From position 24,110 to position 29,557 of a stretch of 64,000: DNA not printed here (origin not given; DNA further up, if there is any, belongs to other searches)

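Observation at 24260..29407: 1715-aa dual kinase: eukaryotic-type Ser/Thr kinase, AAA+/NACHT-like ATPase, TPR, GAF and histidine kinase in one polypeptide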

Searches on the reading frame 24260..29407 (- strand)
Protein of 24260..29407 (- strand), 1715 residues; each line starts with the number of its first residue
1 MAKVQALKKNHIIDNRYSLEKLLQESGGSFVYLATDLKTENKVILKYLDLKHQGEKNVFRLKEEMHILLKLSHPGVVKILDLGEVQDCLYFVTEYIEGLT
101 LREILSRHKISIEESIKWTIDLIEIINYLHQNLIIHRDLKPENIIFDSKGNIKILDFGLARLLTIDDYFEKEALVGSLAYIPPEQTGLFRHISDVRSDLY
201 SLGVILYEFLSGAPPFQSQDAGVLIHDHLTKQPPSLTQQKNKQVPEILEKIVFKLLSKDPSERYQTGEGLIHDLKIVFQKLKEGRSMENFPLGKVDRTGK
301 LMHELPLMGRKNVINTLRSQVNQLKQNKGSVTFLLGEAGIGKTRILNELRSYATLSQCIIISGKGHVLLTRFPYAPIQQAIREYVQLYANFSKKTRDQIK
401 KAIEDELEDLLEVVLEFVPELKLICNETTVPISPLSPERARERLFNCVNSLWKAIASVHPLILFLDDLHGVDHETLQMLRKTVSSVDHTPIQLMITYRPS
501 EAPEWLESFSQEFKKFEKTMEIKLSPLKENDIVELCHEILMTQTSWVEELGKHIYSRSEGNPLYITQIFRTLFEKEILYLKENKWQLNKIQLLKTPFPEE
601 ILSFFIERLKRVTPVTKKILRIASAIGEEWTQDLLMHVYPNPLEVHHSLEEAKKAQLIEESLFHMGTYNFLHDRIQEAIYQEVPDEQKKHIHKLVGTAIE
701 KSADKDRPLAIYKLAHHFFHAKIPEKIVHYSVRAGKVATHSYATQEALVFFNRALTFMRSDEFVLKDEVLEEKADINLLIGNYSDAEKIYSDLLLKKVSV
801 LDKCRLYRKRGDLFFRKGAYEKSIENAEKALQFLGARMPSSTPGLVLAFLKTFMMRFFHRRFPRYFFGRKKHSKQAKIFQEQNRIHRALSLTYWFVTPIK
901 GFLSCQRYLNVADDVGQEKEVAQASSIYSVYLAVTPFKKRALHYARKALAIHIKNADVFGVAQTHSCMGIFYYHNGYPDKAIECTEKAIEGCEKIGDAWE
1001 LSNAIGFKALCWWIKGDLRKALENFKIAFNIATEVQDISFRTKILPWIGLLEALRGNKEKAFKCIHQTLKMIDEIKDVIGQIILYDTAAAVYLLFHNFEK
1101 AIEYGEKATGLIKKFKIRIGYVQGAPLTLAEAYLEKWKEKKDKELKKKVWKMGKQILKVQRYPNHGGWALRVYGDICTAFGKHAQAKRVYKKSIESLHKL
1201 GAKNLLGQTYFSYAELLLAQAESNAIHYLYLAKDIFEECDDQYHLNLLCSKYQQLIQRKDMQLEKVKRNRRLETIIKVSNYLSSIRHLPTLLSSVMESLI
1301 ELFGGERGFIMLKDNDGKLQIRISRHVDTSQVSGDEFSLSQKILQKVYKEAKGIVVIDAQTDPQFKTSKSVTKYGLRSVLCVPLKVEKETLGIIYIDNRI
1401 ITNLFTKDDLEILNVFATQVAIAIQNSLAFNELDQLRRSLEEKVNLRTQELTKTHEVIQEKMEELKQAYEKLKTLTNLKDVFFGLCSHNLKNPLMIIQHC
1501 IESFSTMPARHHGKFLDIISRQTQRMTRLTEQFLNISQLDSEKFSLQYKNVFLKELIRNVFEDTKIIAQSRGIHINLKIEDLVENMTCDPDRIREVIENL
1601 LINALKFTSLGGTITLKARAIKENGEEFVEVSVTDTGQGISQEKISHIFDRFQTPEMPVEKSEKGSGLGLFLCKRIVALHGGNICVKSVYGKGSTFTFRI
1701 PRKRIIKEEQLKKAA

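Call 6: search_protein_families(library=pfam, proteins=[window:24260-29407:-], max_evalue=0.01)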
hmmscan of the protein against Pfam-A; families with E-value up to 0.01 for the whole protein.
window:24260-29407:- (1715 aa): 22 families
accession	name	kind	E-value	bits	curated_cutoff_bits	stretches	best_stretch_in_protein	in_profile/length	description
PF00069.31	Pkinase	-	3.6e-49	168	31.7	1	28-272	12-260/263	Protein kinase domain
PF07714.23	PK_Tyr_Ser-Thr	-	2.4e-31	109.4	23.1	1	36-264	24-249/258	Protein tyrosine and serine/threonine kinase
PF02518.31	HATPase_c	-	1.1e-27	97.1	26.4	1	1589-1703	2-110/111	Histidine kinase-, DNA gyrase B-, and HSP90-like ATPase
PF13424.12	TPR_12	-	6.3e-20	71.6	30.1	2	1048-1110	9-73/77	Tetratricopeptide repeat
PF13191.12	AAA_16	-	1e-19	72.1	32.6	1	307-489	2-162/167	AAA ATPase domain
PF01590.32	GAF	-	1.3e-18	68.3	22.4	1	1288-1424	2-133/133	GAF domain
PF13185.12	GAF_2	-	5.7e-14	52.9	28.6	1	1288-1425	4-136/136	GAF domain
PF13492.12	GAF_3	-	1.2e-10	42.3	27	1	1291-1426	5-129/129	GAF domain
PF07719.23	TPR_2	-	4e-10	39.5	27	1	962-990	1-29/34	Tetratricopeptide repeat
PF11849.14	DUF3369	-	5.5e-08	33.7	27.2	1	1262-1433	10-168/168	Domain of unknown function (DUF3369)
PF00512.31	HisKA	-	6.7e-07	29.7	26.9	1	1486-1542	9-66/66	His Kinase A (phospho-acceptor) domain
PF00515.34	TPR_1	-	4.6e-06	26.6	27.8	0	962-990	1-29/34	Tetratricopeptide repeat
PF14531.12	Kinase-like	-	3.3e-05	23.7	25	1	115-260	147-286/289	Kinase-like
PF13401.12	AAA_22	-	4.5e-05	24.2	27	1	329-501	5-125/130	AAA domain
PF13428.12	TPR_14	-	8.9e-05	23.3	23.5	0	969-1000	8-39/44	Tetratricopeptide repeat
PF17874.7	TPR_MalT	-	0.00081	19.2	45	0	940-1116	19-195/336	MalT-like TPR region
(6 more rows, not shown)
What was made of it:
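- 28553..29380 (-): Hanks-type Ser/Thr kinase domain (residues 10-285), PknB/Stk1-like. Pfam Pkinase 3.6e-49 (call 6).
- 27008..28540 (-): STAND nucleotide-binding oligomerisation domain plus winged helix and arm (residues 290-800). Motifs: Walker A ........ (28379-28402), Walker B ILFLDD (28007-28024), GNP motif, LHD motif. Pfam AAA_16 1e-19 and weak NB-ARC (call 6).
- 25643..27007 (-): TPR-like helical repeat sensor region (residues 801-1255). Pfam TPR_12 6.3e-20, TPR_2 and weak TPR_MalT (call 6).
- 25136..25546 (-): GAF domain (residues 1288-1424), ligand unknown. Pfam GAF 1.3e-18, GAF_2 5.7e-14, GAF_3 1.2e-10 (call 6).
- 24782..24952 (-): HisKA (DHp) domain, residues 1486-1542. The H-box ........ 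lies at 24926-24949: His1488, H+1 Asn1489, H+4 Asn1492. Pfam HisKA 6.7e-7 (call 6).
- On Dual protein kinase (HstK-type, cyanobacterial STK family III): Pfam Pkinase 3.6e-49, residues 28-272 (call 6). HisKA 6.7e-7 and HATPase_c 1.1e-27 (call 6).
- On STAND ATPase, MalT clade: TPR_12 6.3e-20, TPR_2 4e-10 and weak TPR_MalT (call 6).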

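Call 7: search_protein_families(library=ncbifam, proteins=[window:24260-29407:-], max_evalue=0.01)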
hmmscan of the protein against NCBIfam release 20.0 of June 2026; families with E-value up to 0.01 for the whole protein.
window:24260-29407:- (1715 aa): 98 families (the best 25 are shown)
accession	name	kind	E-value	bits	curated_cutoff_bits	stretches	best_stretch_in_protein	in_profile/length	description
TIGR03903.1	TOMM_kin_cyc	equivalog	5.6e-76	256.4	705.75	2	303-759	479-922/1267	TOMM system kinase/cyclase fusion protein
NF033483.0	PknB_PASTA_kin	equivalog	1.3e-71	242.3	450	1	10-282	2-273/563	Stk1 family PASTA domain-containing Ser/Thr kinase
TIGR02966.1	phoR_proteo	equivalog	4.1e-46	157.5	334.2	1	1466-1700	101-333/333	phosphate regulon sensor histidine kinase PhoR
NF047874.1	MASE3_PAS_HK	subfamily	2.1e-44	152.4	560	1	1459-1712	378-634/655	MASE3 domain-containing sensor histidine kinase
NF046044.1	PnpS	equivalog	7.4e-44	150.3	400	1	1467-1701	158-390/390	two-component system histidine kinase PnpS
NF006800.0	PRK09303.1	equivalog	1.2e-43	149.5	342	1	1443-1701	115-376/383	histidine kinase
NF033092.0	HK_WalK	equivalog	2e-43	148.9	725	1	1482-1701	375-593/594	cell wall metabolism sensor histidine kinase WalK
TIGR02956.1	TMAO_torS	equivalog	4.6e-41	140.9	676.5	1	1421-1711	406-691/967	TMAO reductase system sensor histidine kinase/response regulator TorS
NF008312.0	PRK11100.1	equivalog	5.6e-41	140.9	356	1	1418-1703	192-475/477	two-component system sensor histidine kinase CreC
NF038297.2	hybrid_HK_HrmK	equivalog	8.3e-40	137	725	1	1439-1710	193-465/607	hybrid histidine kinase/response regulator HrmK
NF041735.1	hist_kin_RppB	equivalog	7.1e-39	133.8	400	1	1486-1701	223-438/438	two-component system sensor histidine kinase RppB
NF047741.1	antiphage_MADS6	equivalog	9.4e-39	133.4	460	2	129-288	315-471/612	methylation-associated defense system protein kinase MAD6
NF052427.1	StpK7MSMEG_1200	equivalog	4.1e-36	124.6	900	1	16-273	8-264/601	serine/threonine protein kinase StpK7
NF047465.1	hybrid_HK_LvrA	exception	7.4e-35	120.2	1200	1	1425-1713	142-433/819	hybrid histidine kinase/response regulator LvrA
NF008468.0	PRK11360.1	equivalog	1.1e-34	119.8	646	1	1478-1707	396-613/616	two-component system sensor histidine kinase AtoS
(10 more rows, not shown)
